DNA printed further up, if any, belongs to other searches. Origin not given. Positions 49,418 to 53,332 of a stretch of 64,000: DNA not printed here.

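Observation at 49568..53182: Acetyl-CoA synthase fused to the corrinoid Fe-S protein small subunit (AcsB-AcsD) through a ~137-aa flexible linker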

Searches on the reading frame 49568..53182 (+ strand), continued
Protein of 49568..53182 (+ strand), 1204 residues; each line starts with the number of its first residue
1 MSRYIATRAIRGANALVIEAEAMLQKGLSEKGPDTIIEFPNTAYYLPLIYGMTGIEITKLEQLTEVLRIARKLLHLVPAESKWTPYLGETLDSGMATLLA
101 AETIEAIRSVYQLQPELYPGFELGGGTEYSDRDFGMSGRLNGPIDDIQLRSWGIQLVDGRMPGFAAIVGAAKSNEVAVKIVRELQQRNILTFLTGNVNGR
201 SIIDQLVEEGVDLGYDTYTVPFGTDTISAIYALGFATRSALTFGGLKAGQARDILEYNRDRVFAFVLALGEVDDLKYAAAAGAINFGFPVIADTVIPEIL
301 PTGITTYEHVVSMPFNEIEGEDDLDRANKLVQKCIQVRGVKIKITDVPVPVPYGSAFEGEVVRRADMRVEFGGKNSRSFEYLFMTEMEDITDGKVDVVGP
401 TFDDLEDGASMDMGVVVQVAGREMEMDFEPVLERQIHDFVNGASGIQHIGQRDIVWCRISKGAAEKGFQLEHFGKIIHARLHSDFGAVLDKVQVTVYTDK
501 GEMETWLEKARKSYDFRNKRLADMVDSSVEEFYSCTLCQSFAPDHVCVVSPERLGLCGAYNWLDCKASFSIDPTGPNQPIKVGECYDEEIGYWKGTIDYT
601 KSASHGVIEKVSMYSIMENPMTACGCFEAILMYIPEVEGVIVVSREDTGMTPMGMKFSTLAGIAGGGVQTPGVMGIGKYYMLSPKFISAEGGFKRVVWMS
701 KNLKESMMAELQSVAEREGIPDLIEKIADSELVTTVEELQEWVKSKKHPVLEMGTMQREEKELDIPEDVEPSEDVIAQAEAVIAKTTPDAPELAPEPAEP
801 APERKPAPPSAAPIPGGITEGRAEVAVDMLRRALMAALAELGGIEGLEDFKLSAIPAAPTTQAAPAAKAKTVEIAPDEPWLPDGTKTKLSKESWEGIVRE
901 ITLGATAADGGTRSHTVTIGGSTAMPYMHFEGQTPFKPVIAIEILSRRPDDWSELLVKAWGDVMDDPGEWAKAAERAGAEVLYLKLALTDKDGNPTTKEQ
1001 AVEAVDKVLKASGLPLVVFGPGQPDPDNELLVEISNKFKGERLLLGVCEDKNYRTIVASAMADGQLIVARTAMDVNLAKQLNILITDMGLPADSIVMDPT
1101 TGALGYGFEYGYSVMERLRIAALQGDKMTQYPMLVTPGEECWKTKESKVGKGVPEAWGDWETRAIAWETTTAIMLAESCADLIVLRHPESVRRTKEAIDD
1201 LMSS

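Call 19: find_related_loci(query=window:49568-53179:+, collection=genome_contigs, flank=8000)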
Query window:49568-53179:+ (1204 aa) in genome_contigs; peptide patterns used: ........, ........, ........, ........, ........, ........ (x = any residue, [..] = any of these).
144 stretches matched a pattern; 76 encode a relative of the query (tblastn E <= 1e-3); 72 distinct loci.
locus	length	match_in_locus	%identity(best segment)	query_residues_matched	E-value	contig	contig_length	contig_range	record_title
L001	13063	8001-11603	95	1-1204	0e+0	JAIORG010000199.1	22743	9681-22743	MAG: Anaerolineales bacterium isolate SMBSF12 20072_Bin_6_contigs_1_c_000000000269, whole genome shotgun sequence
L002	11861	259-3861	93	1-1204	0e+0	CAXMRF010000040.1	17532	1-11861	MAG: uncultured Nitrosomonadaceae bacterium isolate 10C-St20-MC-01_bin.10.strict genome assembly, contig: NODE_40_length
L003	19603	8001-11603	84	1-1203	0e+0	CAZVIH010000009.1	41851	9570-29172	MAG TPA_asm: uncultured Anaerolineales bacterium isolate SRP185410_co1_397 genome assembly, contig: k141_1523943, whole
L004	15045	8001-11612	85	1-1204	0e+0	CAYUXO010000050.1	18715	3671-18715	MAG TPA_asm: uncultured Anaerolineales bacterium isolate SRP128015_co2_56 genome assembly, contig: NODE_1590_length_1871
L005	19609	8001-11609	84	1-1203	0e+0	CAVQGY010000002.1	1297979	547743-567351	MAG: uncultured Chloroflexia bacterium isolate MFD09964.bin.1.182 genome assembly, contig: contig_13089, whole genome sh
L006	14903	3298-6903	84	1-1202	0e+0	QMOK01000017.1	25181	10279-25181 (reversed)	MAG: Chloroflexota bacterium isolate B10_G9 B10_Guay9_scaffold_00857, whole genome shotgun sequence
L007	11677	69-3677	83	1-1203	0e+0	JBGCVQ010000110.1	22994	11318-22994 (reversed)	MAG: Anaerolineales bacterium isolate J0_2_160517rDrC_13 J0_2_160517rDrC_13_000000000110, whole genome shotgun sequence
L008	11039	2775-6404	89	1-1204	0e+0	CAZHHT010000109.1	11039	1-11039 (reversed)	MAG TPA_asm: uncultured Anaerolineales bacterium isolate binchicken_co228_499 genome assembly, contig: NODE_8944_length_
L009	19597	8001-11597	84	1-1203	0e+0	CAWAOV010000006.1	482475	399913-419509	MAG: uncultured Chloroflexia bacterium isolate MFD03804.bin.2.113 genome assembly, contig: contig_32607, whole genome sh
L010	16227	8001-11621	79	1-1202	0e+0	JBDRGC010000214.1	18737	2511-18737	MAG: Chloroflexota bacterium isolate MEGAHIT-group-1.410 k141_1193541, whole genome shotgun sequence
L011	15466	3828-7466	78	1-1202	0e+0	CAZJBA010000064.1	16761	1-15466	MAG TPA_asm: uncultured Anaerolineales bacterium isolate SRP141376_co2_247 genome assembly, contig: NODE_6948_length_167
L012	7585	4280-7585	86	1-1105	0e+0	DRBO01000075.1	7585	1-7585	MAG TPA_asm: Chloroflexota bacterium isolate HyVt-23 Ga0136651_10004595, whole genome shotgun sequence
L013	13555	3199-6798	81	1-1202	0e+0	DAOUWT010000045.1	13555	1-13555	MAG TPA_asm: Chloroflexota bacterium isolate CSMAG_882 CSMAG_882_k141_52918_length_13555_cov_38.5893, whole genome shotg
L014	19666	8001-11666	73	1-1204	0e+0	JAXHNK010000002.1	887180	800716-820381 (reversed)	MAG: Anaerolineales bacterium isolate Salar_de_Ascotan_soil_MAG_ASO84 contig_2104_polypolish, whole genome shotgun seque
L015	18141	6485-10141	73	1-1204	0e+0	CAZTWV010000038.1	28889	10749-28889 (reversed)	MAG TPA_asm: uncultured Anaerolineales bacterium isolate SRP141376_co3_323 genome assembly, contig: NODE_4244_length_288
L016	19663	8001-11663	72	1-1204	0e+0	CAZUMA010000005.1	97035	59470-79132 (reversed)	MAG TPA_asm: uncultured Anaerolineales bacterium isolate SRP332253_co2_238 genome assembly, contig: NODE_154_length_9703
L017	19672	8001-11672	73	1-1204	0e+0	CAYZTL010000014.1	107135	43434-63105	MAG TPA_asm: uncultured Anaerolineales bacterium isolate binchicken_co17_321 genome assembly, contig: NODE_533_length_10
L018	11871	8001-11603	87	1-1204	0e+0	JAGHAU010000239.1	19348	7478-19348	MAG: Anaerolineales bacterium isolate AUK238 PB_MBMC_192_c_000000000263, whole genome shotgun sequence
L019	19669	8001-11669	71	1-1204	0e+0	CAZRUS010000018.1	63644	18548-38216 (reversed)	MAG TPA_asm: uncultured Anaerolineales bacterium isolate binchicken_co17_291 genome assembly, contig: NODE_1445_length_6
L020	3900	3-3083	86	173-1204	0e+0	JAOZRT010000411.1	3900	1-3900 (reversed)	MAG: Desulfobacterales bacterium isolate GMC6.concoct.7 GMC6_40270_length_3900_cov_4.188296, whole genome shotgun sequen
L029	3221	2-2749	91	290-1204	0e+0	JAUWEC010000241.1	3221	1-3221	MAG: Chloroflexota bacterium isolate CSMAG_2180 CSMAG_2180_k141_2185640_length_3221_cov_4.7370, whole genome shotgun seq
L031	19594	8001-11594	85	1-1203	0e+0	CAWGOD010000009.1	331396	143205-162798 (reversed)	MAG: uncultured Chloroflexia bacterium isolate MFD03804.bin.3.292 genome assembly, contig: contig_36604, whole genome sh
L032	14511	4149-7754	88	1-1204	0e+0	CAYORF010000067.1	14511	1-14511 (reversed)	MAG TPA_asm: uncultured Anaerolineales bacterium isolate binchicken_co9_181 genome assembly, contig: NODE_1649_length_14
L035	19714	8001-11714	69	1-1203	0e+0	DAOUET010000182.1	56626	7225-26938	MAG TPA_asm: Anaerolineales bacterium isolate N7_331 k137_1349031, whole genome shotgun sequence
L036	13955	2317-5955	86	1-1204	0e+0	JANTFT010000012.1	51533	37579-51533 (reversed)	MAG: Anaerolineales bacterium isolate bin10015 c_000000000272, whole genome shotgun sequence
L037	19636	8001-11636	70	1-1203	0e+0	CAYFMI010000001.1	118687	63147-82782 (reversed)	MAG TPA_asm: uncultured Anaerolineales bacterium isolate ERP019367_co2_135 genome assembly, contig: NODE_174_length_1186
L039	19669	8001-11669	72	1-1204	0e+0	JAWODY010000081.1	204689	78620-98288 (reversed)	MAG: Anaerolineales bacterium isolate BLK5-2.bin.74 k191_1367670, whole genome shotgun sequence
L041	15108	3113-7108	76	1-1204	0e+0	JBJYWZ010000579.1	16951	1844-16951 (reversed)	MAG: Candidatus Promineifilaceae bacterium isolate S0_2_050615r3r5_28 S0_2_050615r3r5_28_000000000579, whole genome shot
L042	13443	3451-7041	87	1-1204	0e+0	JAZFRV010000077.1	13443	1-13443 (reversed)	MAG: Anaerolineales bacterium isolate BS1bin.19 BS1bin.19_77, whole genome shotgun sequence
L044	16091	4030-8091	75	1-1203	0e+0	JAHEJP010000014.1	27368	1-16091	MAG: Chloroflexota bacterium isolate Ww555 NODE_3357_length_27368_cov_6.829779, whole genome shotgun sequence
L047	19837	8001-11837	70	1-1203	0e+0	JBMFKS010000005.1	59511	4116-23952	MAG: Anaerolineae bacterium isolate KM4336-29 NODE_5_length_59511_cov_7.343827, whole genome shotgun sequence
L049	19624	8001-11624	86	1-1204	0e+0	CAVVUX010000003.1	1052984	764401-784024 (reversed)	MAG: uncultured Chloroflexia bacterium isolate MFD03551.bin.2.8 genome assembly, contig: contig_23304, whole genome shot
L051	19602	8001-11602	84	1-1203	0e+0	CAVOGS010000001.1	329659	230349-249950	MAG: uncultured Chloroflexia bacterium isolate MFD09964.bin.2.149 genome assembly, contig: contig_10247, whole genome sh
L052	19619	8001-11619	83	1-1204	0e+0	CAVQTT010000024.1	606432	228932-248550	MAG: uncultured Chloroflexia bacterium isolate MFD09964.bin.2.132 genome assembly, contig: contig_8944, whole genome sho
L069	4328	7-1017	89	868-1204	0e+0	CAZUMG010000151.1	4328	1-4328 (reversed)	MAG TPA_asm: uncultured Anaerolineales bacterium isolate binchicken_co151_479 genome assembly, contig: NODE_39650_length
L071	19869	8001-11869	72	1-1204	0e+0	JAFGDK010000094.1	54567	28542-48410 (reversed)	MAG: Anaerolineales bacterium isolate Zod_Metabat.1173 k87_8564565, whole genome shotgun sequence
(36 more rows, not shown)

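Call 28: search_solved_structures(query=window:49568-53179:+, max_evalue=0.001, show_alignments=0)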
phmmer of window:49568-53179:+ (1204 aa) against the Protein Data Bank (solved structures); distinct sequences matched with E-value up to 0.001: 23.
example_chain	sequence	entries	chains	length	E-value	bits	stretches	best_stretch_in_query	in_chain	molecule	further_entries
9fr0_A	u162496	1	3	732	3.4e-185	621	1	11-758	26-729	CO-methylating acetyl-CoA synthase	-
7zkj_B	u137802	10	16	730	4.8e-185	620.5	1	11-757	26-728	CO-methylating acetyl-CoA synthase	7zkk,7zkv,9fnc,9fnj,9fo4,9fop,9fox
1ru3_A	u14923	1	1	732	1.2e-184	619.2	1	11-754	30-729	Acetyl-CoA synthase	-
7nys_A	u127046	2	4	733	1.2e-184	619.1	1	11-754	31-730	CO-methylating acetyl-CoA synthase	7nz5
7nyp_A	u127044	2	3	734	1.2e-184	619.1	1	11-754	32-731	CO-methylating acetyl-CoA synthase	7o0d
8cja_B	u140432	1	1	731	1.9e-184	618.5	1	11-758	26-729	CO-methylating acetyl-CoA synthase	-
8cmw_B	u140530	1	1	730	2.3e-184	618.2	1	11-757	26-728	CO-methylating acetyl-CoA synthase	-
8cjc_B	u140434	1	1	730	6.3e-184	616.8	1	11-757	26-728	CO-methylating acetyl-CoA synthase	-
8cjb_B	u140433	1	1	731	9.4e-184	616.2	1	11-758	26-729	CO-methylating acetyl-CoA synthase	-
1mjg_M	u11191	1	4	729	3.7e-180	604.3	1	11-754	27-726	Carbon monoxide dehydrogenase alpha subunit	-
3i04_M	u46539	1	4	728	5e-180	603.9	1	11-754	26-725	Carbon monoxide dehydrogenase/acetyl-CoA synthase subunit alpha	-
1oao_C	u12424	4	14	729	5e-180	603.9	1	11-754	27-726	CARBON MONOXIDE DEHYDROGENASE/ACETYL-COA SYNTHASE SUBUNIT ALPHA | Carbon monoxide dehydrogenase/acetyl CoA synthase subunit alpha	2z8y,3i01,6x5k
6ytt_A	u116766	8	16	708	4.3e-177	594.1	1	11-754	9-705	CO dehydrogenase/acetyl-CoA synthase complex, beta subunit | CO-methylating acetyl-CoA synthase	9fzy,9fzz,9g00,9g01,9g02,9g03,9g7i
3git_A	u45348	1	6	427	3.1e-141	475.4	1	346-759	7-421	Carbon monoxide dehydrogenase/acetyl-CoA synthase subunit alpha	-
9c0s_E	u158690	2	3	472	1e-106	361.1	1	351-782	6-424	Acetyl-CoA decarbonylase/synthase complex subunit beta 2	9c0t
4djd_D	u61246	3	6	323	3.5e-85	289.8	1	895-1203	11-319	Corrinoid/iron-sulfur protein small subunit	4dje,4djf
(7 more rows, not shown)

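Call 37: search_protein_representatives(protein=window:49580-53179:+)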
Query: 1200 residues. Proteins with E-value up to 0.001 (for the whole library): 2450; up to 1e-10: 1531; up to 1e-30: 526. The best 150 are listed.
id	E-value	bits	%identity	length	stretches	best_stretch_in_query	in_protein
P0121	0.0e+00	1759.1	66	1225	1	1-1198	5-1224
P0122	0.0e+00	1059.7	48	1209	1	2-1197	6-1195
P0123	2.1e-240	817.1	52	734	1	1-752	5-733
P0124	6.4e-238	808.9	53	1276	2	1-535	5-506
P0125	1.6e-231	787.7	53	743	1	1-752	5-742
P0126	1.4e-215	734.9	72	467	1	1-461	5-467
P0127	1.7e-206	704.8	48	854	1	2-750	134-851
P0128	3.5e-199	680.6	47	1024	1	3-751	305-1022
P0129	6.4e-193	659.9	47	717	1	3-752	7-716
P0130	7.8e-190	649.6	46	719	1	20-751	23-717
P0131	1.7e-188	645.2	42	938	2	134-757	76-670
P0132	2.6e-187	641.3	46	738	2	436-752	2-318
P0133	4.4e-186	637.2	45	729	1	2-749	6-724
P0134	3.2e-182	624.4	44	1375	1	5-752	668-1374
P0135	1.2e-181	622.6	43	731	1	4-749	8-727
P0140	1.3e-166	572.8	45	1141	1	4-751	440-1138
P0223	4.5e-75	269.6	45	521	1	885-1197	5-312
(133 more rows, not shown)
